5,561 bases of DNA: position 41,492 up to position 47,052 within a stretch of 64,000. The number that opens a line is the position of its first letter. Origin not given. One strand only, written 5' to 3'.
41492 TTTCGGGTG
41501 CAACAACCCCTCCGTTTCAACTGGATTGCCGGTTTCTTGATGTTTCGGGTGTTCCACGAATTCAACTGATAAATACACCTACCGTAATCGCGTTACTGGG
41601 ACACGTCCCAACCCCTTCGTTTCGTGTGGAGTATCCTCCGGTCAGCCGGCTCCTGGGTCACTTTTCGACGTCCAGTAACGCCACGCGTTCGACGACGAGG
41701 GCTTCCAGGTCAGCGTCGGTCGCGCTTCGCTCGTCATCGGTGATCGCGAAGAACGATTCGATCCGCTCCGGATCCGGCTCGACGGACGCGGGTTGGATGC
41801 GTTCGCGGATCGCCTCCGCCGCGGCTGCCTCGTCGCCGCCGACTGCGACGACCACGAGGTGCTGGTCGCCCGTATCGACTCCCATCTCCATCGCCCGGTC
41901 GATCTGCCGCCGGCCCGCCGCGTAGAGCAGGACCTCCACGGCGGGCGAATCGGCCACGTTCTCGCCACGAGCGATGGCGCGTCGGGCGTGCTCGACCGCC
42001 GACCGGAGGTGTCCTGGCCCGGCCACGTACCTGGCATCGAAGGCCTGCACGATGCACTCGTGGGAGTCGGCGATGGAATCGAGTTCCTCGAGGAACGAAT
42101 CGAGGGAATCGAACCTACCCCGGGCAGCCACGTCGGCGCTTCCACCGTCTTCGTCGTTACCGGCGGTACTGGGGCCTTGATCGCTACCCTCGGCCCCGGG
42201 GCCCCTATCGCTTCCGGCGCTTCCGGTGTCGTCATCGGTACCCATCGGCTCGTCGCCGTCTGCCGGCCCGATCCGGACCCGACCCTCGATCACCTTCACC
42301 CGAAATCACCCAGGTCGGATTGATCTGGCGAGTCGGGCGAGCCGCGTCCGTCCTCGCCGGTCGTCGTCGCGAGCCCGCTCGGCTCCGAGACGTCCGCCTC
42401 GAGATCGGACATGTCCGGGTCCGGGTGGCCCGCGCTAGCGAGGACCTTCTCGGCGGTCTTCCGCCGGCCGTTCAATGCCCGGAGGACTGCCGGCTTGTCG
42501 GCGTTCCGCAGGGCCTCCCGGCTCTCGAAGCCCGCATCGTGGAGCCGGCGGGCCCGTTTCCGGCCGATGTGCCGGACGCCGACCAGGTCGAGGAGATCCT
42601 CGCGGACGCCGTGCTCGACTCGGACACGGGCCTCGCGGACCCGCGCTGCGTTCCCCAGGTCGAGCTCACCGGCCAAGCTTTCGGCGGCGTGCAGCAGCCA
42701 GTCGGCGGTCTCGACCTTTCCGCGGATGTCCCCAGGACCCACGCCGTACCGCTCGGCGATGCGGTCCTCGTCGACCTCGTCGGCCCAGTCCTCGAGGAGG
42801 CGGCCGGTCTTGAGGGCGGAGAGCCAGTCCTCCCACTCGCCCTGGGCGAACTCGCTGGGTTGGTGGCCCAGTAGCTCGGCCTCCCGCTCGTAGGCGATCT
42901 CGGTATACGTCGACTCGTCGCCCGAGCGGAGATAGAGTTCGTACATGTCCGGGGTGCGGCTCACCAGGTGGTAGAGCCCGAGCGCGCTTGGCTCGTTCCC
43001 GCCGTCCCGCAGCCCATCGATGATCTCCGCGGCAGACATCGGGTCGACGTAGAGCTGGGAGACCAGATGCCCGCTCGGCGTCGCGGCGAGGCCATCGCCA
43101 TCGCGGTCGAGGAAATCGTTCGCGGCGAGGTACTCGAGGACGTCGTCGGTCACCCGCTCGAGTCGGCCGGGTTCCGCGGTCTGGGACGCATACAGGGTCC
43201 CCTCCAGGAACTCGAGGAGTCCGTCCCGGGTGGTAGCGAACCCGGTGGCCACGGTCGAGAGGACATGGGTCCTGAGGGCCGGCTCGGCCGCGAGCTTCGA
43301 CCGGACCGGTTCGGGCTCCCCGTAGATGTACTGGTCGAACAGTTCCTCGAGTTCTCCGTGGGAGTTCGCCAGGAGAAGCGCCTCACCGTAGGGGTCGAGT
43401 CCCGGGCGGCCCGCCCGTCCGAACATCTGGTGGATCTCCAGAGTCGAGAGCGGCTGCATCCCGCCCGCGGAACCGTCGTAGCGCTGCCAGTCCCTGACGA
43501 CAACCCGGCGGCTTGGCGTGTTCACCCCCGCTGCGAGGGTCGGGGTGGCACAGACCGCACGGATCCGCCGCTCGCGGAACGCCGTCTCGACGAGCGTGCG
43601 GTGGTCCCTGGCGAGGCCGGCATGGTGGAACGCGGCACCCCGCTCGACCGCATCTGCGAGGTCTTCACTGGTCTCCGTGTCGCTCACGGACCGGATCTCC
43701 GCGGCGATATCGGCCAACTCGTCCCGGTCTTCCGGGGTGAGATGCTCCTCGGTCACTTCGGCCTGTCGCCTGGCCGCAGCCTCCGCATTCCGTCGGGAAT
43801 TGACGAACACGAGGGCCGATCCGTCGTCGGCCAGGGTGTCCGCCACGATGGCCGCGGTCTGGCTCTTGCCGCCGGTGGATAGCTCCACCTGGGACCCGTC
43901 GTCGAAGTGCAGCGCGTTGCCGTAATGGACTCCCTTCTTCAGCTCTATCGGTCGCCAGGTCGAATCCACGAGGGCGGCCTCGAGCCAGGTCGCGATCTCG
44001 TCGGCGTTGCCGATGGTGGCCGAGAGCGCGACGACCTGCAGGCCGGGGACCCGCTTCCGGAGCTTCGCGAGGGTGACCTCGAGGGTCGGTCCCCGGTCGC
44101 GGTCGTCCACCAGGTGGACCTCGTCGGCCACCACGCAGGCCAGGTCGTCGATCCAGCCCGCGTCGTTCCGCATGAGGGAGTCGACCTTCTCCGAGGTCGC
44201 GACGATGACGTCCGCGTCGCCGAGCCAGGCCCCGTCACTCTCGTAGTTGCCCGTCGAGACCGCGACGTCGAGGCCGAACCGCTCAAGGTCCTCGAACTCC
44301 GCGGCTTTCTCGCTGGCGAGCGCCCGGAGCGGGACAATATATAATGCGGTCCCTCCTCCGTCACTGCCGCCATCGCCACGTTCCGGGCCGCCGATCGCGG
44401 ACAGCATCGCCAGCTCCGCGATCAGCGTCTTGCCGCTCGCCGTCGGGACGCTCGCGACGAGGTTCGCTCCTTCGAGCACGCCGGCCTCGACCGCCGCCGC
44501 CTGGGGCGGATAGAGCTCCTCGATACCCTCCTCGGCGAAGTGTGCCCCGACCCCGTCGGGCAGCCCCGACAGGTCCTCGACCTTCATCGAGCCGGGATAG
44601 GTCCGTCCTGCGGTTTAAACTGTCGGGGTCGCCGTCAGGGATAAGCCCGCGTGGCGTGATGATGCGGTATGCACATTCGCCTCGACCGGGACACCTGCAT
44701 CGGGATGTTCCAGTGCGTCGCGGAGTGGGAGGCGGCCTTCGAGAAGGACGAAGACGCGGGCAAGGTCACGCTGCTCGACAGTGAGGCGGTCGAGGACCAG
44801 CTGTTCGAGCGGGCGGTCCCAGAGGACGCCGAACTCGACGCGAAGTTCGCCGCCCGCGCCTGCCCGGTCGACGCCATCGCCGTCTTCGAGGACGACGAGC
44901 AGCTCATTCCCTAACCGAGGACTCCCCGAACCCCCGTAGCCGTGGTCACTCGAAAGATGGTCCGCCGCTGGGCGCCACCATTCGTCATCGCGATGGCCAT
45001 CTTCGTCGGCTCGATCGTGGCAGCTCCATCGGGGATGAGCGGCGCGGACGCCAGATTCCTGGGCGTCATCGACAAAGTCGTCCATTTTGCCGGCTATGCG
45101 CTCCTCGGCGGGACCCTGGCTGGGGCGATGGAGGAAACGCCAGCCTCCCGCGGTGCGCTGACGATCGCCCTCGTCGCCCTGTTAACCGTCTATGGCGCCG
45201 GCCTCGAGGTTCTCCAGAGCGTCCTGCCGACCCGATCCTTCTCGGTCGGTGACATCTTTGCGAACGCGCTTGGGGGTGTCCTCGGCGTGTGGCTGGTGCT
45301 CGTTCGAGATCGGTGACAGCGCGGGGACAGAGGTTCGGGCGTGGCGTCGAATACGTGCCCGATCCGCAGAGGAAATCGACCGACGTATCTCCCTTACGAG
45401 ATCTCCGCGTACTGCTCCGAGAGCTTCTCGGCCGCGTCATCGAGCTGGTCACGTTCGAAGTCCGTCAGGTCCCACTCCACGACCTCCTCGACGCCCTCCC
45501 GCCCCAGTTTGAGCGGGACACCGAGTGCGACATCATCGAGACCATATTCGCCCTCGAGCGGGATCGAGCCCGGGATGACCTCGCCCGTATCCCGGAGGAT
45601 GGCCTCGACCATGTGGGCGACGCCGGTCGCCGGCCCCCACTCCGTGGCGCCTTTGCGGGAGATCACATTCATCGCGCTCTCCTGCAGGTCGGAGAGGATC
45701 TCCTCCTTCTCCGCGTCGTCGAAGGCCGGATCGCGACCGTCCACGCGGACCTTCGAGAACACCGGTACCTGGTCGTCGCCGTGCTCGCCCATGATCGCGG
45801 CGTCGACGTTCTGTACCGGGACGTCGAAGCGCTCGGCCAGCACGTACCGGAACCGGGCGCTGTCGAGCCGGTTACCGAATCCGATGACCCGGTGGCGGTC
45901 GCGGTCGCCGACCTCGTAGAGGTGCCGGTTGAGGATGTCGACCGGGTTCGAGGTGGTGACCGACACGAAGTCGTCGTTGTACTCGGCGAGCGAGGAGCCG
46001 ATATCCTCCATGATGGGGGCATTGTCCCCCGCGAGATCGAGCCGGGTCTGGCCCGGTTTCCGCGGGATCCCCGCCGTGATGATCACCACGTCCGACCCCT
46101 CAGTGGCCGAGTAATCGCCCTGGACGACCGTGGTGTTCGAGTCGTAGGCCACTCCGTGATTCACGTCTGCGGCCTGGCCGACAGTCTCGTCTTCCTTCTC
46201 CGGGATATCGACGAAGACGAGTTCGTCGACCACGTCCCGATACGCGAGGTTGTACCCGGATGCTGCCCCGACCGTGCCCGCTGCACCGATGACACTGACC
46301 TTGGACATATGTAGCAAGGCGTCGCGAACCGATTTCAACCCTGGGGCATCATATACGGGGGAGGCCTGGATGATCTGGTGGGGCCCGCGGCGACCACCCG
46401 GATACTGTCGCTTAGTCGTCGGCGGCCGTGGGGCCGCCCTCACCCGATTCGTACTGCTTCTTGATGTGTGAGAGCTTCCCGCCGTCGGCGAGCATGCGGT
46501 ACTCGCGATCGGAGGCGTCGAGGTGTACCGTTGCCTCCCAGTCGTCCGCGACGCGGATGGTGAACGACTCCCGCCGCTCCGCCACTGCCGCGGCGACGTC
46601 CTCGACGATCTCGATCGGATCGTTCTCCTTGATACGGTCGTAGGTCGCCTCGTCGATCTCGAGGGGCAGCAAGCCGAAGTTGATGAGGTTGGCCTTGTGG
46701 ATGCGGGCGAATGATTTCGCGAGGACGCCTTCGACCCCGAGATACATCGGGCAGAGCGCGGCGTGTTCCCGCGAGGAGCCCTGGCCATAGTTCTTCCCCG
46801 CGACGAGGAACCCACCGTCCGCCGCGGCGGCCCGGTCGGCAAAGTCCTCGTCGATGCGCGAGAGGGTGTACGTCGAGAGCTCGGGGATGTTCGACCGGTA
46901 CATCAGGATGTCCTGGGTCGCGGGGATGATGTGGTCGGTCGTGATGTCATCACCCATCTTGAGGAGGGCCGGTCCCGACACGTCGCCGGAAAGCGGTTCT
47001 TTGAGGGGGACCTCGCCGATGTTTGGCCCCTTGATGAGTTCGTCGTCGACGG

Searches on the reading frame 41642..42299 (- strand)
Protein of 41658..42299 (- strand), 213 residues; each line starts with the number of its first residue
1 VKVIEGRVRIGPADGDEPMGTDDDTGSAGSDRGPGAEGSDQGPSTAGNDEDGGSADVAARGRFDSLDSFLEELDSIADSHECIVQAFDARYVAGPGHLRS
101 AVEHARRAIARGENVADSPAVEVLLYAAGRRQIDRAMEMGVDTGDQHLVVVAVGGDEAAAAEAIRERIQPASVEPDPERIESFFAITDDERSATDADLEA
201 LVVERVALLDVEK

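Call 9: search_protein_families(library=pfam, proteins=[window:41658-42299:-, window:41642-42235:-])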
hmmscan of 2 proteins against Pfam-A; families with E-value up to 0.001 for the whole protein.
window:41658-42299:- (213 aa): 1 family
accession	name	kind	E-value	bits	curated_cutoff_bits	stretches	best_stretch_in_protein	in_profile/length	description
PF08617.15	CGI-121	-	1.4e-11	45.1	25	1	76-209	15-158/159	Kinase binding protein CGI-121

window:41642-42235:- (197 aa): 0 families

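Call 10: find_homologous_proteins(query=window:41658-42299:-, max_evalue=0.00001)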
Query window:41658-42299:- (213 aa): 2080 proteins with E <= 0.00001 among 5043 candidates; the best 120 are listed.
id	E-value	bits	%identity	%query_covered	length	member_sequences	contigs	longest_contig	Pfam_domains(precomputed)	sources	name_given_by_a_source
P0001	7.0e-126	436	100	99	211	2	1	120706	PF08617.16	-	-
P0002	7.6e-80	286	70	100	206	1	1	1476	PF08617.16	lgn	-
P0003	2.0e-77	278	71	100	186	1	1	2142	PF08617.16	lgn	-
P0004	3.2e-74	267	69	100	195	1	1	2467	PF08617.16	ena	-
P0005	6.7e-57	211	70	73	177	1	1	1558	PF08617.16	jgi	jgi:KEOPS complex subunit Cgi121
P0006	3.4e-56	208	69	76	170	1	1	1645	PF08617.16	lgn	-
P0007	3.5e-54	202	55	100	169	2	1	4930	PF08617.16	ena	-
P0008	3.7e-51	192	59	81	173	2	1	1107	PF08617.16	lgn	-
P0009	6.9e-51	191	62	72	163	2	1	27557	PF08617.16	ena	-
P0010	5.8e-50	188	59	74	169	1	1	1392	PF08617.16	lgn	-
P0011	6.7e-50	188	66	70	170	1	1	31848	PF08617.16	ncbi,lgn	ncbi:MAG: KEOPS complex subunit Cgi121 [Halodesulfurarchaeum sp.]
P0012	3.0e-48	182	60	81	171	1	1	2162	PF08617.16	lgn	-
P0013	3.7e-48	182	51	100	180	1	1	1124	PF08617.16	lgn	-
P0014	4.7e-48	182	62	72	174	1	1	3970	PF08617.16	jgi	jgi:KEOPS complex subunit Cgi121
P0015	7.1e-48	181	58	77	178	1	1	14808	PF08617.16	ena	-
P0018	1.4e-47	180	59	72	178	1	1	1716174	PF08617.16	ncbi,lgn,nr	ncbi:MAG: KEOPS complex subunit Cgi121 [Halodesulfurarchaeum sp.]|nr:KEOPS complex subunit Cgi121 [H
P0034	1.7e-43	167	59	70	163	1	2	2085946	PF08617.16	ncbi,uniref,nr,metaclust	ncbi:hypothetical protein HTSR_0037 [Halodesulfurarchaeum formicicum]|uniref:KEOPS complex subunit C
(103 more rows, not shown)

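Call 20: find_related_loci(query=A1, collection=genome_contigs, flank=6000)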
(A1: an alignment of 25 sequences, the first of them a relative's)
Query A1 (211 aa) in genome_contigs; peptide patterns used: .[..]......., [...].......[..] (x = any residue, [..] = any of these).
567 stretches matched a pattern; 496 encode a relative of the query (tblastn E <= 1e-3); the best 80 are kept; 80 distinct loci.
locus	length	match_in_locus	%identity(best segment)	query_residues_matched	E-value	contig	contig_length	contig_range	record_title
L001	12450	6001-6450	66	62-211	2e-55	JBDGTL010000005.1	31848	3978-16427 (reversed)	MAG: Halodesulfurarchaeum sp. isolate DAL-WCL_29_91C5R c_000000000995, whole genome shotgun sequence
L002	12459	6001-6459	59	59-211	3e-53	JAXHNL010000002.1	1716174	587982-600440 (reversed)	MAG: Halodesulfurarchaeum sp. isolate Salar_de_Ascotan_soil_MAG_ASO85 contig_1254_polypolish, whole genome shotgun seque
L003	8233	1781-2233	60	61-211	3e-53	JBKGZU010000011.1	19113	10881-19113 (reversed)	MAG: Halodesulfurarchaeum sp. isolate C5M10_30 NODE_1113_length_19113_cov_10.256480, whole genome shotgun sequence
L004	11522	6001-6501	56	33-211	7e-53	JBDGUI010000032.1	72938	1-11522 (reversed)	MAG: Halodesulfurarchaeum sp. isolate DAL-WCL_35_78C3R c_000000000115, whole genome shotgun sequence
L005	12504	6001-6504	55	47-211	4e-51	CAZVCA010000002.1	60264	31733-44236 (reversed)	MAG TPA_asm: uncultured Halobacteriales archaeon isolate ERP127260_co1_95 genome assembly, contig: NODE_112_length_60264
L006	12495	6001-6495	61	64-211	7e-49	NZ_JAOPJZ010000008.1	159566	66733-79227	Natronosalvus hydrolyticus strain AArc-curdl1 NODE_8, whole genome shotgun sequence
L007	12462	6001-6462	55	58-211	8e-48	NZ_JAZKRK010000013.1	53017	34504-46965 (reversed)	MAG: Halodesulfurarchaeum sp. isolate NA-0cm_bin.11 NODE_110_length_53017_cov_26.551093, whole genome shotgun sequence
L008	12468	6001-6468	60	61-211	8e-48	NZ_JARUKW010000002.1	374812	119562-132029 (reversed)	Natronococcus sp. A-GB1 2, whole genome shotgun sequence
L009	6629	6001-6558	49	31-211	1e-47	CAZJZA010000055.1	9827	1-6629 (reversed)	MAG TPA_asm: uncultured Halobacteriales archaeon isolate binchicken_co77_90 genome assembly, contig: NODE_7868_length_98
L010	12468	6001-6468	61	64-211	1e-47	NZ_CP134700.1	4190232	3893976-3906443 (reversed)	Halovalidus salilacus strain CCL63 chromosome, complete genome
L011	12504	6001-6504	56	42-211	5e-47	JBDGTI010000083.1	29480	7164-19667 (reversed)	MAG: Halodesulfurarchaeum sp. isolate DAL-WCL_29_65C4R c_000000001177, whole genome shotgun sequence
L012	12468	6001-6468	58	61-211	2e-46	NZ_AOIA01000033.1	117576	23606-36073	Natronococcus jeotgali DSM 18795 contig_33, whole genome shotgun sequence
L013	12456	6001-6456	57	64-211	2e-46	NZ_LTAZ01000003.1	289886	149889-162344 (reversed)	Halalkalicoccus paucihalophilus strain DSM 24557 HAPAU_contig000003, whole genome shotgun sequence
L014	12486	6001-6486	59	57-211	5e-46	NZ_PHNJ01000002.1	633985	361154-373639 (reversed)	Natronococcus pandeyae strain LS1_42 NODE_2_length_633985_cov_312.385, whole genome shotgun sequence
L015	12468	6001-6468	58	62-211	3e-46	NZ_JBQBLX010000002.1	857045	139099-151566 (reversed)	Halomicrococcus sp. SG-WS-1 SG-WS-1_scaffold2, whole genome shotgun sequence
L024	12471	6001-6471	60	64-211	1e-44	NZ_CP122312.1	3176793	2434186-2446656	Halospeciosus flavus strain XZGYJ-43 chromosome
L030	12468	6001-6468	54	61-211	1e-43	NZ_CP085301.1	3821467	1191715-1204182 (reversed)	Haladaptatus pallidirubidus strain YIM 93656 chromosome, complete genome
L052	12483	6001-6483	54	64-211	4e-41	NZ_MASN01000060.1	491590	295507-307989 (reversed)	Natrialba sp. SSL1 ctg8, whole genome shotgun sequence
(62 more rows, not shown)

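Call 29: find_encoding_contigs(protein=P0001, flank=10000, max_places=3)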
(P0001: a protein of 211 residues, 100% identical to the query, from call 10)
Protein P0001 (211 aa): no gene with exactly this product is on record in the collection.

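Call 31: find_encoding_contigs(protein=P0018, flank=10000, max_places=2)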
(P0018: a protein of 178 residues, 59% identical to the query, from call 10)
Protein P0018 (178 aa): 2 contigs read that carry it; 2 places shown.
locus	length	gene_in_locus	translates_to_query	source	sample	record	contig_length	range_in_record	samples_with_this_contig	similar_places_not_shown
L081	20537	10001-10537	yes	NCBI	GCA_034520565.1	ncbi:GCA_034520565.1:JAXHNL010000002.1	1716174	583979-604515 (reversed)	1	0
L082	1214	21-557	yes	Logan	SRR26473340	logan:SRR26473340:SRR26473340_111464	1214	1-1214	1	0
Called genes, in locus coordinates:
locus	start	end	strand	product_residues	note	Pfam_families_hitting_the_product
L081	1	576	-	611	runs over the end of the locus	PF00496:SBP_bac_5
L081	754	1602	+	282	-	PF00571:CBS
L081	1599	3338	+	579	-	PF00587:tRNA-synt_2b (weak), PF03129:HGTP_anticodon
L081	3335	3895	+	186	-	-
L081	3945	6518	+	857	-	PF00270:DEAD, PF04851:ResIII, PF21210:RNA_helicase_helical, PF00271:Helicase_C, PF02732:ERCC4, PF12826:HHH_2 (weak), PF14520:HHH_5, PF00633:HHH (weak)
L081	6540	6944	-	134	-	PF00582:Usp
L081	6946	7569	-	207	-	PF06677:Auto_anti-p27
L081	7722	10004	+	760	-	PF00270:DEAD, PF00271:Helicase_C (faint), PF21280:Helicase_dom4_arc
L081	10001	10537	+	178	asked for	PF08617:CGI-121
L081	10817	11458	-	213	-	PF14595:Thioredoxin_9 (faint), PF13098:Thioredoxin_2 (faint), PF23357:DUF7088 (faint), PF00462:Glutaredoxin (weak), PF01323:DSBA (faint), PF13192:Thioredoxin_3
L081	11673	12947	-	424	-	PF00368:HMG-CoA_red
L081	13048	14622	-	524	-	PF01564:Spermine_synth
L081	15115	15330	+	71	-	PF06902:Fer4_19 (weak), PF13459:Fer4_15, PF13370:Fer4_13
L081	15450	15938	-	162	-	PF00186:DHFR_1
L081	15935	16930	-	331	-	PF00303:Thymidylat_synt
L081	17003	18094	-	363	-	PF00724:Oxidored_FMN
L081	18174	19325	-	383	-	PF00291:PALP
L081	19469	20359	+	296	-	PF00582:Usp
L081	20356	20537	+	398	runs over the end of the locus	PF01384:PHO4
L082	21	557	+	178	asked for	PF08617:CGI-121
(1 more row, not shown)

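Call 41: search_protein_families(library=pfam, proteins=[L003:2588-3841:+, L003:3881-5548:+, L003:5841-6860:+, L003:2360-3361:-, L003:3767-5968:-])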
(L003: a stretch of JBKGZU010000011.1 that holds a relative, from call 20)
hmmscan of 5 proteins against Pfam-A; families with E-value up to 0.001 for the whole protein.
L003:2588-3841:+ (417 aa): 2 families
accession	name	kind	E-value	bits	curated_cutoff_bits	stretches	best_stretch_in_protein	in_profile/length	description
PF07690.21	MFS_1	-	1.9e-43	149.1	33.4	2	38-359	14-333/347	Major Facilitator Superfamily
PF06813.19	Nodulin-like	-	3e-05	24.1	24.7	1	21-205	2-187/250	Nodulin-like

L003:3881-5548:+ (555 aa): 1 family
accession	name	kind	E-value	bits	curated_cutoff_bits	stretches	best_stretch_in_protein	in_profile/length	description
PF01019.26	G_glu_transpept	-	1.3e-135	453.5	27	1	51-550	2-512/512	Gamma-glutamyltranspeptidase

L003:5841-6860:+ (339 aa): 1 family
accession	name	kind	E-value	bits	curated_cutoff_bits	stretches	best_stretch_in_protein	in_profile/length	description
PF12974.12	Phosphonate-bd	-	3.3e-05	23.8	27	1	47-142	40-135/242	ABC transporter, phosphonate, periplasmic substrate-binding protein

L003:2360-3361:- (333 aa): 0 families

L003:3767-5968:- (733 aa): 0 families

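Call 47: find_encoding_contigs(protein=P0034, flank=10000, max_places=2)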
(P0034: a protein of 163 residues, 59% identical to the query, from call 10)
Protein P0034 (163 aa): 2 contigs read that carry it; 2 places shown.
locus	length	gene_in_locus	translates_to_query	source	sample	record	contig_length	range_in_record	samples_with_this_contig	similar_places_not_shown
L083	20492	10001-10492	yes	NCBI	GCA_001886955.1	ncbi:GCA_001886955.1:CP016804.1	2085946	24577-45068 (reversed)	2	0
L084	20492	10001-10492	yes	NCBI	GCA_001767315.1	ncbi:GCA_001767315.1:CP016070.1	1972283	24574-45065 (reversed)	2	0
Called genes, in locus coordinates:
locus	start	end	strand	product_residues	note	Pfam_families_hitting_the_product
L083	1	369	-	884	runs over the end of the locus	PF00005:ABC_tran, PF13401:AAA_22 (faint), PF13304:AAA_21, PF08352:oligo_HPY, PF00005:ABC_tran, PF08352:oligo_HPY, PF26679:DUF8228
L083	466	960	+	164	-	PF24373:DUF7529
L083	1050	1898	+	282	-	PF00571:CBS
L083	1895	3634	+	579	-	PF00587:tRNA-synt_2b (weak), PF03129:HGTP_anticodon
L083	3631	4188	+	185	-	-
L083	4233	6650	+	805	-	PF00270:DEAD, PF04851:ResIII, PF21210:RNA_helicase_helical, PF00271:Helicase_C, PF02732:ERCC4, PF00633:HHH (faint), PF12826:HHH_2 (weak), PF14520:HHH_5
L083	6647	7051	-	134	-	PF00582:Usp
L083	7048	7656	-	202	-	PF06677:Auto_anti-p27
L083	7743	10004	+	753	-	PF04851:ResIII (weak), PF00270:DEAD, PF22527:DEXQc_Suv3 (faint), PF00271:Helicase_C (faint), PF21280:Helicase_dom4_arc, PF14520:HHH_5 (weak)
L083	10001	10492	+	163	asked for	PF08617:CGI-121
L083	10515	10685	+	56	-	-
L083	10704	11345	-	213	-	PF14595:Thioredoxin_9 (faint), PF00085:Thioredoxin (faint), PF13098:Thioredoxin_2 (faint), PF23357:DUF7088 (faint), PF00462:Glutaredoxin (weak), PF13192:Thioredoxin_3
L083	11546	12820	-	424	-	PF00368:HMG-CoA_red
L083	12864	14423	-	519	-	PF01564:Spermine_synth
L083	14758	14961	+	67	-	PF06902:Fer4_19 (weak), PF13459:Fer4_15, PF13370:Fer4_13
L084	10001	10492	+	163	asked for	PF08617:CGI-121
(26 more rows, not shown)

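Call 75: search_protein_families(library=pfam, proteins=[L012:10898-11581:-, L012:11886-12251:-, L052:8039-8773:-, L052:9104-10078:+, L030:858-2000:+, L030:6538-6912:+], max_evalue=0.01)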
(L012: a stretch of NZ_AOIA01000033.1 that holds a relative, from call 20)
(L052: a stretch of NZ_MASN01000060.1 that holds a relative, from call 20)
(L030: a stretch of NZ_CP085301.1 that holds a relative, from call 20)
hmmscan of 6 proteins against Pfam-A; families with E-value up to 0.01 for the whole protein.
L012:10898-11581:- (227 aa): 1 family
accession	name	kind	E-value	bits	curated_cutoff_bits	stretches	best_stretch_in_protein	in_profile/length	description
PF00581.25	Rhodanese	-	7.4e-13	49.3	22.2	1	43-134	3-100/102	Rhodanese-like domain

L012:11886-12251:- (121 aa): 1 family
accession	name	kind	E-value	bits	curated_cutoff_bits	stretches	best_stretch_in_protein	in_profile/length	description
PF01844.29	HNH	-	6.1e-06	26.7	21.4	1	56-113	1-46/47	HNH endonuclease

L052:8039-8773:- (244 aa): 1 family
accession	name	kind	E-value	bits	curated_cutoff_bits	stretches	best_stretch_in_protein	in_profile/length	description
PF00581.25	Rhodanese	-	8.2e-11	42.7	22.2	1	65-153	7-101/102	Rhodanese-like domain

L052:9104-10078:+ (324 aa): 1 family
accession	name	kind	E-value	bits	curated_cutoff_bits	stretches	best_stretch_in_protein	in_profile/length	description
PF07826.16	IMP_cyclohyd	-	5.4e-57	193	28.1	1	128-313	1-190/192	IMP cyclohydrolase-like protein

L030:858-2000:+ (381 aa): 13 families
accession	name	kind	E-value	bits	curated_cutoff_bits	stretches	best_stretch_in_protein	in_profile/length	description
PF22703.2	Cdc6_lid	-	2.7e-31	107.7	27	1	303-370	1-68/68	Cdc6 AAA+ ATPase-type lid domain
PF13191.12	AAA_16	-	8.8e-11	43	32.6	1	65-255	1-158/167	AAA ATPase domain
PF00004.35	AAA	-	1.1e-08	36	21.2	1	92-280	1-115/131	ATPase family associated with various cellular activities (AAA)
PF22606.2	Cdc6-ORC-like_ATPase_lid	-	1.1e-08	35.3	27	1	297-353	1-57/60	Cdc6/ORC-like, ATPase lid domain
PF13401.12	AAA_22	-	3.1e-08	34.4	27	1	88-254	4-106/130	AAA domain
PF01637.24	ATPase_2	-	8.5e-05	22.9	33.2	1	82-251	13-134/225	ATPase domain predominantly from Archaea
PF24883.2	NPHP3_N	-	0.00014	22.5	24.8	1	89-162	22-89/164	Nephrocystin 3, N-terminal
PF05673.19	DUF815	-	0.00057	19.5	23.8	1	68-119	32-83/249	Protein of unknown function (DUF815)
PF07693.20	KAP_NTPase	-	0.002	17.9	20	1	69-243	1-166/293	KAP family P-loop domain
PF00270.35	DEAD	-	0.0025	18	26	0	89-106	14-31/167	DEAD/DEAH box helicase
PF00158.32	Sigma54_activat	-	0.0028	17.8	20.2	1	86-119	19-52/168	Sigma-54 interaction domain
PF05496.18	RuvB_N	-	0.003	17.8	27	1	76-115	19-59/159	Holliday junction DNA helicase RuvB P-loop domain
PF05621.17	TniB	-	0.0061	16.5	22.4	0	69-148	16-94/189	Bacterial TniB protein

L030:6538-6912:+ (125 aa): 0 families

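Call 89: search_protein_families(library=ncbifam, proteins=[L024:6526-6913:+], max_evalue=0.01)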
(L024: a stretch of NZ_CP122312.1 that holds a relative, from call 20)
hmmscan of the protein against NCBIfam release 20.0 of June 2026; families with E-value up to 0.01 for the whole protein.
L024:6526-6913:+ (129 aa): 0 families

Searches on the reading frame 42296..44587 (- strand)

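Call 9: search_protein_families(library=pfam, proteins=[window:42296-44587:-])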
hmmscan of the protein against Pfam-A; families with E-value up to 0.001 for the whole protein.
window:42296-44587:- (763 aa): 5 families
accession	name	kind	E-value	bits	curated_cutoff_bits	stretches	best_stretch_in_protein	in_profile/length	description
PF21280.2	Helicase_dom4_arc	-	5.8e-40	136.5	27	1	536-660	1-125/125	Archaeal helicase, domain 4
PF00270.35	DEAD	-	2.7e-28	99.2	26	1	27-196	2-165/167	DEAD/DEAH box helicase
PF00271.37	Helicase_C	-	3.3e-07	31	23.5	1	315-396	39-110/110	Helicase conserved C-terminal domain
PF14520.12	HHH_5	-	2.1e-06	28.5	27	1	666-716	2-52/57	Helix-hairpin-helix domain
PF20470.4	HTH_61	-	7.7e-05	23.4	24.3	1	421-493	19-91/92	Helix-turn-helix domain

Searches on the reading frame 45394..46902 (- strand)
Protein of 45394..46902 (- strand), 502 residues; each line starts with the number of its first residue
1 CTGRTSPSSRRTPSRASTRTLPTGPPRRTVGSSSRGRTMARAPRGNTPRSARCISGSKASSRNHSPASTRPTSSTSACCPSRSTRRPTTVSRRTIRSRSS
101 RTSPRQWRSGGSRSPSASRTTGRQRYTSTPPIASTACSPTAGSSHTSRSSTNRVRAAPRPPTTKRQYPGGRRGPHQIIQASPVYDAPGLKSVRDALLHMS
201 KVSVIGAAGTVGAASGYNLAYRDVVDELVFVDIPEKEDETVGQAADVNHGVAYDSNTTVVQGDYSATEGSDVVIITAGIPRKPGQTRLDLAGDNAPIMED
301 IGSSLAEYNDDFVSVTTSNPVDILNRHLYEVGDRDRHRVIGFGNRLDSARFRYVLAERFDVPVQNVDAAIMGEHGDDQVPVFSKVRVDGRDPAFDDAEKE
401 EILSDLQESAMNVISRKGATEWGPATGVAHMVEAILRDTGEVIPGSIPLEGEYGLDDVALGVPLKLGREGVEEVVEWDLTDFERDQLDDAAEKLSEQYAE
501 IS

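Call 16: search_protein_families(library=pfam, proteins=[window:45394-46902:-])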
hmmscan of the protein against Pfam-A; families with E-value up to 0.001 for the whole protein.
window:45394-46902:- (502 aa): 2 families
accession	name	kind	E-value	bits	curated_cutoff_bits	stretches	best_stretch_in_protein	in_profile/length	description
PF00056.29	Ldh_1_N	-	3.4e-41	141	27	1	201-341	2-141/141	lactate/malate dehydrogenase, NAD binding domain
PF02866.23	Ldh_1_C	-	1.1e-31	110.6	22.6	1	345-498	2-167/174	lactate/malate dehydrogenase, alpha/beta C-terminal domain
